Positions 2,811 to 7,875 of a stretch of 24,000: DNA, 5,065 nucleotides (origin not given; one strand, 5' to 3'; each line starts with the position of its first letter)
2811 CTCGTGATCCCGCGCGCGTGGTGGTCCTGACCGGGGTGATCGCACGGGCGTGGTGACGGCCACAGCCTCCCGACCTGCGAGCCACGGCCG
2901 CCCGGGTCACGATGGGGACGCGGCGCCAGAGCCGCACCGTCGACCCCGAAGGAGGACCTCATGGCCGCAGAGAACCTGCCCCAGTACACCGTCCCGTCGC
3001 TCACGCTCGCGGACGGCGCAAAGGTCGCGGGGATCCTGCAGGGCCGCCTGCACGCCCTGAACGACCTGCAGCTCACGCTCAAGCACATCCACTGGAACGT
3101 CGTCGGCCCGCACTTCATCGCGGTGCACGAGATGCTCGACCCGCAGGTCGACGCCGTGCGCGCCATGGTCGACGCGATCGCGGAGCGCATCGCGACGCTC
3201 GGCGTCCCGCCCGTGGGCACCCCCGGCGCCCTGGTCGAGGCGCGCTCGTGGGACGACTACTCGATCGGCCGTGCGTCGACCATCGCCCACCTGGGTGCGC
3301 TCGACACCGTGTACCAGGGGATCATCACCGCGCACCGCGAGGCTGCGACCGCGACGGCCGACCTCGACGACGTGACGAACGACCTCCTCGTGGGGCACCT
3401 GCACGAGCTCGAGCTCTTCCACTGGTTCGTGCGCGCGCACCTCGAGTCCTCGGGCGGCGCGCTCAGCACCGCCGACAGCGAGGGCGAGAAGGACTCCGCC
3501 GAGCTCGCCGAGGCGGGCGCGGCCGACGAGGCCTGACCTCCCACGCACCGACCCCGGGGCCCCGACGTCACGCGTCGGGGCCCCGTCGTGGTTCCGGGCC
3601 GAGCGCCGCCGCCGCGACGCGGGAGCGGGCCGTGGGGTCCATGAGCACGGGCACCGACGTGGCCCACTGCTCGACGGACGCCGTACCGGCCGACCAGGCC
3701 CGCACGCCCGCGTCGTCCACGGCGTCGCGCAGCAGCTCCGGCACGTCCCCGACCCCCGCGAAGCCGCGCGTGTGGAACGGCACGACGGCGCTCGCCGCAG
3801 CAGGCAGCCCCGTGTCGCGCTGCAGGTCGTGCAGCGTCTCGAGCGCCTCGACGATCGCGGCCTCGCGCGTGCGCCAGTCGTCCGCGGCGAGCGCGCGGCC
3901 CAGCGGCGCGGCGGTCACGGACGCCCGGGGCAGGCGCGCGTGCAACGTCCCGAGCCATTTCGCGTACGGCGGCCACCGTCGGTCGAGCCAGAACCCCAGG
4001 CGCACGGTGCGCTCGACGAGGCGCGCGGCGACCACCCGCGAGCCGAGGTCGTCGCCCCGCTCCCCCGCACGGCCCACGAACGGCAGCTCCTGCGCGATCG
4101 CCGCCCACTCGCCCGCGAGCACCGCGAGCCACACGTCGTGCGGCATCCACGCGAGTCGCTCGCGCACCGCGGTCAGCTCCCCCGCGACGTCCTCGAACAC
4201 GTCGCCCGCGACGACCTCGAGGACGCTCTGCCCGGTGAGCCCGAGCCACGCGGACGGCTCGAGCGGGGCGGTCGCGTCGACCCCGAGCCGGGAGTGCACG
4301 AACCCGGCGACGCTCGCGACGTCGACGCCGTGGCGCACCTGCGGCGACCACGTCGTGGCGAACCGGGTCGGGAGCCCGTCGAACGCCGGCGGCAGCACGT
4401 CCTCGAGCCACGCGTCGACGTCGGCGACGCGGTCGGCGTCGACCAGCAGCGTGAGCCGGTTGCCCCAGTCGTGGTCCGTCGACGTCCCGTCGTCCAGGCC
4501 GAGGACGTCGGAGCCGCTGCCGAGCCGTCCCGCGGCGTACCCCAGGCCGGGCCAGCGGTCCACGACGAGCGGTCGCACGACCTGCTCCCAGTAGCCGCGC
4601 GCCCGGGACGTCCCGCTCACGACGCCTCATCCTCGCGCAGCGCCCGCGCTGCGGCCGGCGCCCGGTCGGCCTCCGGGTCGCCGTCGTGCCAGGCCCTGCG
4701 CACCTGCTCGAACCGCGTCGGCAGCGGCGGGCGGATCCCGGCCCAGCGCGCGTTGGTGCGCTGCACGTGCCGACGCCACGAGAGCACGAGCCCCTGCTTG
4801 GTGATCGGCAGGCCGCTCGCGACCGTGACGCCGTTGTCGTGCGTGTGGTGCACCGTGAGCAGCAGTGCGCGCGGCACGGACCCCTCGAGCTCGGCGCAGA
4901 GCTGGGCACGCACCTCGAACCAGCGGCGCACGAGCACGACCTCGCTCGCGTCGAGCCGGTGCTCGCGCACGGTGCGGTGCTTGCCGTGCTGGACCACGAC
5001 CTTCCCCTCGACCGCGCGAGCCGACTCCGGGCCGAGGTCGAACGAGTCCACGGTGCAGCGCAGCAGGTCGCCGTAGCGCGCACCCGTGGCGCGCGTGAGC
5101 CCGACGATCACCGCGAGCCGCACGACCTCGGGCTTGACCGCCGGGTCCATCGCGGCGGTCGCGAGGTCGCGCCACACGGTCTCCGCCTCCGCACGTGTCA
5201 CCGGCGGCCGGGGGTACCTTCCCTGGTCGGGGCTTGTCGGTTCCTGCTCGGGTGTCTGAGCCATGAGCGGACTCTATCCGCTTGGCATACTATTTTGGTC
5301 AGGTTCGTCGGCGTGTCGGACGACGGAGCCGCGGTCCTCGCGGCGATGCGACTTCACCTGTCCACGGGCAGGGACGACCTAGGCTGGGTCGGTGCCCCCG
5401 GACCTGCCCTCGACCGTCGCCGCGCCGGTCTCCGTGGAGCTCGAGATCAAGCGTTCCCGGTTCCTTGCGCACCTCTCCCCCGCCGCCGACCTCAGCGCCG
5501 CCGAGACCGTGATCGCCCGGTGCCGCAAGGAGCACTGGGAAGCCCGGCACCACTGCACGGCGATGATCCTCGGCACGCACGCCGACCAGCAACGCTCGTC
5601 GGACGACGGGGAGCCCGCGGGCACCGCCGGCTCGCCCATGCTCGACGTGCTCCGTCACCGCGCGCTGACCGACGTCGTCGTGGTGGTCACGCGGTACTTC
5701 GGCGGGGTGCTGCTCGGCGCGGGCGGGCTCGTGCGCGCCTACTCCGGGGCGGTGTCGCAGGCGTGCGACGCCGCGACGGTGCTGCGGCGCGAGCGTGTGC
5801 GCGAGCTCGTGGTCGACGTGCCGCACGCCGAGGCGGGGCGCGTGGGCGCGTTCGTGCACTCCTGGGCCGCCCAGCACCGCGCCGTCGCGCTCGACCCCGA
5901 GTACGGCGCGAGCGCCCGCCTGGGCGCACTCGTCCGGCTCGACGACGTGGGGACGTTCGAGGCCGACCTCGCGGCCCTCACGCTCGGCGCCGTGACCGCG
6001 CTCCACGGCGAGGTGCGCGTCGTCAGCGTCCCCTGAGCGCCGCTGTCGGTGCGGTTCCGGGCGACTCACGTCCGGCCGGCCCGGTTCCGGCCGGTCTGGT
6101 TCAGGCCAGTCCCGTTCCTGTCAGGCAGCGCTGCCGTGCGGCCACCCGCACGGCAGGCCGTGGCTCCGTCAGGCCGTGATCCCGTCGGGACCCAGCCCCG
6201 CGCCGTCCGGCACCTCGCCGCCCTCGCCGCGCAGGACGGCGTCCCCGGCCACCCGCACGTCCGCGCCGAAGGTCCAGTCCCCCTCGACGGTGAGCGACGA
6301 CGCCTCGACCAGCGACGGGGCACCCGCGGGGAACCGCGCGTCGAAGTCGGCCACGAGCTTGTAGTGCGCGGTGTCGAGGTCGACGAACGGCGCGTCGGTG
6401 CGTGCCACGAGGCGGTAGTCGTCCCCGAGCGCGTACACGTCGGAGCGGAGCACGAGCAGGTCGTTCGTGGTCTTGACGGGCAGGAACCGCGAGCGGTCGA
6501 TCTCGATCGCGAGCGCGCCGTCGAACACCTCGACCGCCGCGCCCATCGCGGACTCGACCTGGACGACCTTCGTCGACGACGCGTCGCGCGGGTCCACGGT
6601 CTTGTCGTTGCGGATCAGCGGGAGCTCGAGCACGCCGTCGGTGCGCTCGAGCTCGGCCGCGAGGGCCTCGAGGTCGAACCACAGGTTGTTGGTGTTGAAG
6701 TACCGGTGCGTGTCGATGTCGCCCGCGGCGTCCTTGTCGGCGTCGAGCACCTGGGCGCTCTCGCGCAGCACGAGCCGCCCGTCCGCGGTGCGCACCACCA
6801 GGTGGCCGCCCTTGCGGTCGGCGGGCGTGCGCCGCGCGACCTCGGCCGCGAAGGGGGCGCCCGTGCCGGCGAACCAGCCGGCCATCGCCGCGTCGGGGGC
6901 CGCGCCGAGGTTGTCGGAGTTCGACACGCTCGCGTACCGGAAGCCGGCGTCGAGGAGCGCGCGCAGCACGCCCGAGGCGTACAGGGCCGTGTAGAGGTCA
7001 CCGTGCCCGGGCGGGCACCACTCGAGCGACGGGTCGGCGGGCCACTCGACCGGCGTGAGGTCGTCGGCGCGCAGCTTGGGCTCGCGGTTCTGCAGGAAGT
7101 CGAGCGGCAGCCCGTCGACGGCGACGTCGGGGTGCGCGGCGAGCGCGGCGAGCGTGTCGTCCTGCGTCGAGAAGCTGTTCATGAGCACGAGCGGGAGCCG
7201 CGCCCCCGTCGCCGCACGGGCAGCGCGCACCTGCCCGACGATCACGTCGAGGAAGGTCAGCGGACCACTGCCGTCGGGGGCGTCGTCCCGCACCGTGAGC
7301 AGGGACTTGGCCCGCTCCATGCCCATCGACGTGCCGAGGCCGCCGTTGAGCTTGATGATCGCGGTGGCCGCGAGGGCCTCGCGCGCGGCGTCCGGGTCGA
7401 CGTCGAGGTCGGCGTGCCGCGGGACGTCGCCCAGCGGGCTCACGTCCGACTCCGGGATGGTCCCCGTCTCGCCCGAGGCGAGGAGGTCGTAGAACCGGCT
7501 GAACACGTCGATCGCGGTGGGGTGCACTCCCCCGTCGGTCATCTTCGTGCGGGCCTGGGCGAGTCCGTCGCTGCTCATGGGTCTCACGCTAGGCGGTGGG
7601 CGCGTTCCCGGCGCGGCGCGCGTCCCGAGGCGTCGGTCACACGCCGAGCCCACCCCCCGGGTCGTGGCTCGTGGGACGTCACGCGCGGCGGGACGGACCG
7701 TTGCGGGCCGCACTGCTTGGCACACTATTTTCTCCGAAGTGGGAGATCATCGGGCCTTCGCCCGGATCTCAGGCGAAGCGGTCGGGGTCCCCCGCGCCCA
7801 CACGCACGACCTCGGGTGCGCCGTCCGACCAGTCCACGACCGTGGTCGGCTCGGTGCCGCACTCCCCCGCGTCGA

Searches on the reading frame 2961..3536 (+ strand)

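Call 13: search_protein_families(library=pfam, proteins=[window:2961-3536:+], max_evalue=0.01)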
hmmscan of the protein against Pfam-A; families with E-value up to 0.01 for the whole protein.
window:2961-3536:+ (191 aa): 1 family
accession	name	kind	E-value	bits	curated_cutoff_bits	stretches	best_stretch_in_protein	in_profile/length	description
PF00210.30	Ferritin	-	9.1e-20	71.5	24.5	1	26-162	4-137/142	Ferritin-like domain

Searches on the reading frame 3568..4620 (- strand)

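Call 13: search_protein_families(library=pfam, proteins=[window:3568-4620:-], max_evalue=0.01)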
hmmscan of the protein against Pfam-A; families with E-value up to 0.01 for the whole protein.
window:3568-4620:- (350 aa): 1 family
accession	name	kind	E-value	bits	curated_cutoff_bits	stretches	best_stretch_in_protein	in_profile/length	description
PF13228.11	DUF4037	-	7.7e-29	100.8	22.1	1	125-223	1-101/101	Domain of unknown function (DUF4037)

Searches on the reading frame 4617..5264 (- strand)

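Call 13: search_protein_families(library=pfam, proteins=[window:4617-5264:-], max_evalue=0.01)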
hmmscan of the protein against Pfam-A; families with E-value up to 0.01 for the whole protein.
window:4617-5264:- (215 aa): 1 family
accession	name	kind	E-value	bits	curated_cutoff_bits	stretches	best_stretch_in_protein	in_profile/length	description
PF00589.27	Phage_integrase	-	0.00032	20.9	27.1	1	40-173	17-124/172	Phage integrase family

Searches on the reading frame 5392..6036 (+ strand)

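Call 13: search_protein_families(library=pfam, proteins=[window:5392-6036:+], max_evalue=0.01)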
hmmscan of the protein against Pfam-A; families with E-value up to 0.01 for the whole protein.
window:5392-6036:+ (214 aa): 2 families
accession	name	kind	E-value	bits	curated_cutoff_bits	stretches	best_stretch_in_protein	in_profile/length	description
PF01205.25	UPF0029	-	8.4e-38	129.1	27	1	20-125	1-107/107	Uncharacterized protein family UPF0029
PF09186.17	DUF1949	-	0.00035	20.8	23.7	1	155-199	11-55/56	Domain of unknown function (DUF1949)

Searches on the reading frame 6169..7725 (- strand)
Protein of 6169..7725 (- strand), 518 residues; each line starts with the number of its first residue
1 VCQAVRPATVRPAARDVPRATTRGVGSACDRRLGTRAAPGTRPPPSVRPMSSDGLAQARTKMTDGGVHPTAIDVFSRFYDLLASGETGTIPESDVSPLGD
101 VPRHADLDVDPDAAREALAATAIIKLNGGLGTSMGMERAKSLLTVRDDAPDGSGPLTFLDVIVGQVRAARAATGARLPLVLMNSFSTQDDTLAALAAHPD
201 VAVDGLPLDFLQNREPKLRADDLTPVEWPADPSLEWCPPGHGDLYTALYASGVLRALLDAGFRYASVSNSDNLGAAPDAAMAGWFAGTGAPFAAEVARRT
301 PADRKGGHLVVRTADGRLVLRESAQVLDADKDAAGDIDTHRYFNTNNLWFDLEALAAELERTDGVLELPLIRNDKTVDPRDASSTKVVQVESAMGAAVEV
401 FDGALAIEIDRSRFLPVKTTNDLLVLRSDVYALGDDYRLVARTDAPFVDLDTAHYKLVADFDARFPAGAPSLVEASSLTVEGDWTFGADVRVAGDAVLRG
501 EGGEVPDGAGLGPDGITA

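Call 13: search_protein_families(library=pfam, proteins=[window:6169-7725:-], max_evalue=0.01)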
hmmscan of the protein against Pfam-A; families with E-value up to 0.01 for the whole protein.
window:6169-7725:- (518 aa): 1 family
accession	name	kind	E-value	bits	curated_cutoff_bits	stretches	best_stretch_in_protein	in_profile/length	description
PF01704.24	UDPGP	-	8.4e-112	374.3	22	1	85-491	16-411/413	UTP--glucose-1-phosphate uridylyltransferase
